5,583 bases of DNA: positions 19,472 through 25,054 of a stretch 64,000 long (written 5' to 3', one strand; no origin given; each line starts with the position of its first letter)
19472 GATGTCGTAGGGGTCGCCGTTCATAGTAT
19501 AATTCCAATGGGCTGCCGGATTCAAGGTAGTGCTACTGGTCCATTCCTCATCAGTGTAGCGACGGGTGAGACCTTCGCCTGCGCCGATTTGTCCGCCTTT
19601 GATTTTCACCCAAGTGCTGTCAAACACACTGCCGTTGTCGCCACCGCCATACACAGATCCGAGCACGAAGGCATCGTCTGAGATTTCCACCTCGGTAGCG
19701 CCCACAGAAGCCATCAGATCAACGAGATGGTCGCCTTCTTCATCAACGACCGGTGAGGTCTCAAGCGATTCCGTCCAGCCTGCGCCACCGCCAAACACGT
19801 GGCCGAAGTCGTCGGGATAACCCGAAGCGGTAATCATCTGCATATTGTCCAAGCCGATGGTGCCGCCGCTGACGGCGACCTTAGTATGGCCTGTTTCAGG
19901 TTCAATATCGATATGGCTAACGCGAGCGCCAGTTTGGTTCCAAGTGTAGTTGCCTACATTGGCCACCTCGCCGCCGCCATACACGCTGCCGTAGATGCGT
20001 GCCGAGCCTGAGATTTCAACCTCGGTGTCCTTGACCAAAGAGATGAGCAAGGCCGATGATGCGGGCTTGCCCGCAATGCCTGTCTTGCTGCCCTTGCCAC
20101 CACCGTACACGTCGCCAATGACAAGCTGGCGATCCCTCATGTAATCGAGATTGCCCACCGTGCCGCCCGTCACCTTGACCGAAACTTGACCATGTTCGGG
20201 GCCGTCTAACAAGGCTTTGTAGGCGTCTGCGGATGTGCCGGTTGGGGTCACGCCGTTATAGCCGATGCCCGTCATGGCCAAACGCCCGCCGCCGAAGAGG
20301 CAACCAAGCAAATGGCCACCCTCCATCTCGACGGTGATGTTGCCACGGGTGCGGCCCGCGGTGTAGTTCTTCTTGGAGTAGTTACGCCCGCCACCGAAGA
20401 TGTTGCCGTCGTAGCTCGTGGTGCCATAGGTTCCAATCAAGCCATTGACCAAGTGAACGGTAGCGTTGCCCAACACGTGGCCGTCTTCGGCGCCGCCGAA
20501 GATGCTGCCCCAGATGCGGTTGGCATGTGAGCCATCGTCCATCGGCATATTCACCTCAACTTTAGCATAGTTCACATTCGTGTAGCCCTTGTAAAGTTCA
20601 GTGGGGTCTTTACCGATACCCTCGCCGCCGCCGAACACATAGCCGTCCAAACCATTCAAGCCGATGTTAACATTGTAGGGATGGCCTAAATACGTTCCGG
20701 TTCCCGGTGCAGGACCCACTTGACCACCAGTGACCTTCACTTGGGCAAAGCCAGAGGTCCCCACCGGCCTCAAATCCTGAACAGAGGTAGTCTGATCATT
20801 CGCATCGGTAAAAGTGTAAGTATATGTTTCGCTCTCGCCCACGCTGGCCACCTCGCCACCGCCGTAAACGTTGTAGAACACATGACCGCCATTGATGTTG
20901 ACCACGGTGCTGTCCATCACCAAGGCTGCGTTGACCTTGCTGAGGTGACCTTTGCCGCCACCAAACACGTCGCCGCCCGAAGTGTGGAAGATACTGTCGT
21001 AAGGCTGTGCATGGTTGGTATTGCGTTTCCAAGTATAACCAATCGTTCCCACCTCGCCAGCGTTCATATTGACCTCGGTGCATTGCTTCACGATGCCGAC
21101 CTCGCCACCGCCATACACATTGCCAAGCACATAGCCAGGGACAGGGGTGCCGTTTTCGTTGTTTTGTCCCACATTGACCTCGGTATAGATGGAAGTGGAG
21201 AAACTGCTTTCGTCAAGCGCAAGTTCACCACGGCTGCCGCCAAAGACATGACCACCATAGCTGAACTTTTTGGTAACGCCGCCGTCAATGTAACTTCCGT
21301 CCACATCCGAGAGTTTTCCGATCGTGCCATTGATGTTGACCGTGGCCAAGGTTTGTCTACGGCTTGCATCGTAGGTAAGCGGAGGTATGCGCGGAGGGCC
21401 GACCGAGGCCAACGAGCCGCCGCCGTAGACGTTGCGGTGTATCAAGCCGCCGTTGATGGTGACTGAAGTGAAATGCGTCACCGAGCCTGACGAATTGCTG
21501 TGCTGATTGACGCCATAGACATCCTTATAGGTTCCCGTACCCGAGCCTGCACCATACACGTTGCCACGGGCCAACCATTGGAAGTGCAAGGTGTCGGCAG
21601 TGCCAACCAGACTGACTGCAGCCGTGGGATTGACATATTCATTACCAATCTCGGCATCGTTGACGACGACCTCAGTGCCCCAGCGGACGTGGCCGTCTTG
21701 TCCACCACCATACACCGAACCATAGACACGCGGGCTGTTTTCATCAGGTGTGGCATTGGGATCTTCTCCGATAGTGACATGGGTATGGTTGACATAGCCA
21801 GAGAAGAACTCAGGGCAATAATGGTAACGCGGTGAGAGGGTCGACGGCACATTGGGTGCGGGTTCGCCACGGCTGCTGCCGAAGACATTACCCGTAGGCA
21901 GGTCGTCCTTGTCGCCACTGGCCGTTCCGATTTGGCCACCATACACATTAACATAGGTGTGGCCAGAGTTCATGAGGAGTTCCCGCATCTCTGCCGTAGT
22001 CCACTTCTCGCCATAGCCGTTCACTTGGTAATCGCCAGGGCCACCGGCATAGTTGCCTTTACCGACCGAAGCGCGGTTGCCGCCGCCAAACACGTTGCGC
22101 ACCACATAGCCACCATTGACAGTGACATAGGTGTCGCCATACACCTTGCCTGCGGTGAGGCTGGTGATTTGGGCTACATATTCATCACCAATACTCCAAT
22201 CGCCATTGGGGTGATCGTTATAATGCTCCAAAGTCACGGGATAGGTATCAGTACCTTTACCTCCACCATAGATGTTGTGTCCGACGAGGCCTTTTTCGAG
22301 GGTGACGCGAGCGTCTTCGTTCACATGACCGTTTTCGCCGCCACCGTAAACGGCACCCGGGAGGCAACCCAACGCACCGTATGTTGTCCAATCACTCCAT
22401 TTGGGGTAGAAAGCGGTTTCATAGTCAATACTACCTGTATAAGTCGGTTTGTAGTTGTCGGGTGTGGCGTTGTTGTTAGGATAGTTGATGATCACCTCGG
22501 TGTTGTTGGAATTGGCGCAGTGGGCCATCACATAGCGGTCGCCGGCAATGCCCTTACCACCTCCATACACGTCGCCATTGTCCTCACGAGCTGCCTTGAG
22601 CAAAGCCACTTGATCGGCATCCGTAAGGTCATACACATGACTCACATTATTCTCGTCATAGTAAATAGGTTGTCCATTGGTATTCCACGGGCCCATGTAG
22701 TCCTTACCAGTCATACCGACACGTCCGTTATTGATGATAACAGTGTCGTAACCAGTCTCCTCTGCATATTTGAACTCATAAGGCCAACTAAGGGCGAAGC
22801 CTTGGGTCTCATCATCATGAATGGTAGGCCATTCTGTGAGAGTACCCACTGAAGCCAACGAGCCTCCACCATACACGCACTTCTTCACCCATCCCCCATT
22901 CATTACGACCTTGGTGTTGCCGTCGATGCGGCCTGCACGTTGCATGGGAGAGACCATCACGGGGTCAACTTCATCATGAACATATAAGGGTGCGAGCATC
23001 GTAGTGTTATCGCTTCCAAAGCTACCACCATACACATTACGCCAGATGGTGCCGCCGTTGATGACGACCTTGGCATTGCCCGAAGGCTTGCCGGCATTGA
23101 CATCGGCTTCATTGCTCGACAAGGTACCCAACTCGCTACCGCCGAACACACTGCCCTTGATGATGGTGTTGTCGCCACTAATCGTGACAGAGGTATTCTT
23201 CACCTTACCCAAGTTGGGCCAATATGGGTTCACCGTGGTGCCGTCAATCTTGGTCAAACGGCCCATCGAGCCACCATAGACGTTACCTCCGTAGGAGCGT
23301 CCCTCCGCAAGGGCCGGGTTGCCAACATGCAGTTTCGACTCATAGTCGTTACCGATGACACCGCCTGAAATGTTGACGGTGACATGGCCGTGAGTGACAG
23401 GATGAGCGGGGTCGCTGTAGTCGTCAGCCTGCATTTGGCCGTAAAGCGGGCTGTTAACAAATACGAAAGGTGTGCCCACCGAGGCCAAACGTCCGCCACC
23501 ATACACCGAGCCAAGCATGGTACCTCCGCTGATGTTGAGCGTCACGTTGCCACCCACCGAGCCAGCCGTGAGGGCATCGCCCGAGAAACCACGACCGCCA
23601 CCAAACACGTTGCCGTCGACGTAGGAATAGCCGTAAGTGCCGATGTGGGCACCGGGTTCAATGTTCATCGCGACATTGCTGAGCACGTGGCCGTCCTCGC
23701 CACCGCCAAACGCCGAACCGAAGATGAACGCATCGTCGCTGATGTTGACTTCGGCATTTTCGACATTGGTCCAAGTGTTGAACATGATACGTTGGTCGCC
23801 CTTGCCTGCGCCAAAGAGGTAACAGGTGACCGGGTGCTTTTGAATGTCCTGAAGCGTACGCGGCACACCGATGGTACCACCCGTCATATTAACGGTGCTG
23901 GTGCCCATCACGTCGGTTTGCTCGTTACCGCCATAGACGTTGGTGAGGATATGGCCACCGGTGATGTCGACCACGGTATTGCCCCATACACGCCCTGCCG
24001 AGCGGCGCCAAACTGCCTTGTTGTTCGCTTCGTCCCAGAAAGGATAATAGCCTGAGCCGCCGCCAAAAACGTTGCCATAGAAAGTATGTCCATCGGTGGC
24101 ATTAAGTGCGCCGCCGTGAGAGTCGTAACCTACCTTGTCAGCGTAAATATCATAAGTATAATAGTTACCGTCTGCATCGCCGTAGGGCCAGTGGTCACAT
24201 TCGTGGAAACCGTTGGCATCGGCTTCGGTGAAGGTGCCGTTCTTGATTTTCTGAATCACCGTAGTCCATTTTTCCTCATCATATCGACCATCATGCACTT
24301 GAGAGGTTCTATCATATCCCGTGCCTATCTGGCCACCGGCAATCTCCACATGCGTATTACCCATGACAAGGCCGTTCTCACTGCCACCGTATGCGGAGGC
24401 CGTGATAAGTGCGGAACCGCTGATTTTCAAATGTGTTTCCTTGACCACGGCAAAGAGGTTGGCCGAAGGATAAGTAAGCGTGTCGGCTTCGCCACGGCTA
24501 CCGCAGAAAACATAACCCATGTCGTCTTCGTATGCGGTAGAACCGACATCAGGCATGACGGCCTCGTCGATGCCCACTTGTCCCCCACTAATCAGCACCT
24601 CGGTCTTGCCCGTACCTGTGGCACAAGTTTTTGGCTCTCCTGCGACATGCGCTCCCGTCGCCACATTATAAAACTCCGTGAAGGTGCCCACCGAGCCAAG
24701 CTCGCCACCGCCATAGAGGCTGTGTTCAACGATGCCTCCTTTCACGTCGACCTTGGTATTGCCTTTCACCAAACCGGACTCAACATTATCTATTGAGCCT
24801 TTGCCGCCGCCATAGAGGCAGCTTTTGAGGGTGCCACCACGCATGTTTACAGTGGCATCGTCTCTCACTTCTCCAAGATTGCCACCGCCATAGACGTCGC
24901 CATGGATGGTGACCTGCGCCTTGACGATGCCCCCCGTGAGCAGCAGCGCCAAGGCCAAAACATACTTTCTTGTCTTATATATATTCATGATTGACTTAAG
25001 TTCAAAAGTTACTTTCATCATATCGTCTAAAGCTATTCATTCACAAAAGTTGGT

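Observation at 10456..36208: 25.7-kb operon encoding about 8,500 aa of one idiosyncratic (V/I)(Y/F)GGG repeat across three giant proteins plus a tail-anchored mini-protein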

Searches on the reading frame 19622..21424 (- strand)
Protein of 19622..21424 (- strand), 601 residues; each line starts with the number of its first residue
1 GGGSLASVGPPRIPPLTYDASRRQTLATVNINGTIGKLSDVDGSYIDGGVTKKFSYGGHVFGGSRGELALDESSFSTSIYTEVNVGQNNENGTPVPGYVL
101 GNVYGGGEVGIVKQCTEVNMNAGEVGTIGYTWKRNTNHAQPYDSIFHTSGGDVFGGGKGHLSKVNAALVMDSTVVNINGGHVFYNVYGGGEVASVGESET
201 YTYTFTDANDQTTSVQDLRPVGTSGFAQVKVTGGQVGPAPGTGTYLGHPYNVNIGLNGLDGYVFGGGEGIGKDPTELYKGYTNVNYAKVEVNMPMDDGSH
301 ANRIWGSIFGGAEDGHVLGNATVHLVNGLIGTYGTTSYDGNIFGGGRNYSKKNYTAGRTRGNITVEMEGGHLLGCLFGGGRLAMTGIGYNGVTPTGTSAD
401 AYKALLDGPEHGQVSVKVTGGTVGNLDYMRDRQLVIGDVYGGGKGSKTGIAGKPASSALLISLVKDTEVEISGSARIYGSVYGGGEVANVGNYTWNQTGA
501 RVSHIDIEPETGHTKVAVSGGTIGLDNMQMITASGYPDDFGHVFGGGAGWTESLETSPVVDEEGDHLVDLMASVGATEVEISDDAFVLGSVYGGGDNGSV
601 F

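Call 84: search_protein_families(library=pfam, proteins=[window:19622-21424:-], max_evalue=10)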
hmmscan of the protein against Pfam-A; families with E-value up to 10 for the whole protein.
window:19622-21424:- (601 aa): 1 family
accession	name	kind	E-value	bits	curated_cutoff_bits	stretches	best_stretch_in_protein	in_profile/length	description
PF23237.1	HYR_4C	-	0.22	12.1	27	1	199-215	51-67/73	HYR-like domain with 4 cysteines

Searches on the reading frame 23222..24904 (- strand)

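Call 84: search_protein_families(library=pfam, proteins=[window:23222-24904:-], max_evalue=10)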
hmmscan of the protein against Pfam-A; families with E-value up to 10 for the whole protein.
window:23222-24904:- (561 aa): 1 family
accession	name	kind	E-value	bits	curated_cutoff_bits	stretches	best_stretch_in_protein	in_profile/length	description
PF23148.1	Gp77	-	3.6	8.6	27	1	503-527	45-69/84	Podophage GP4 fiber-tail adaptor protein gp77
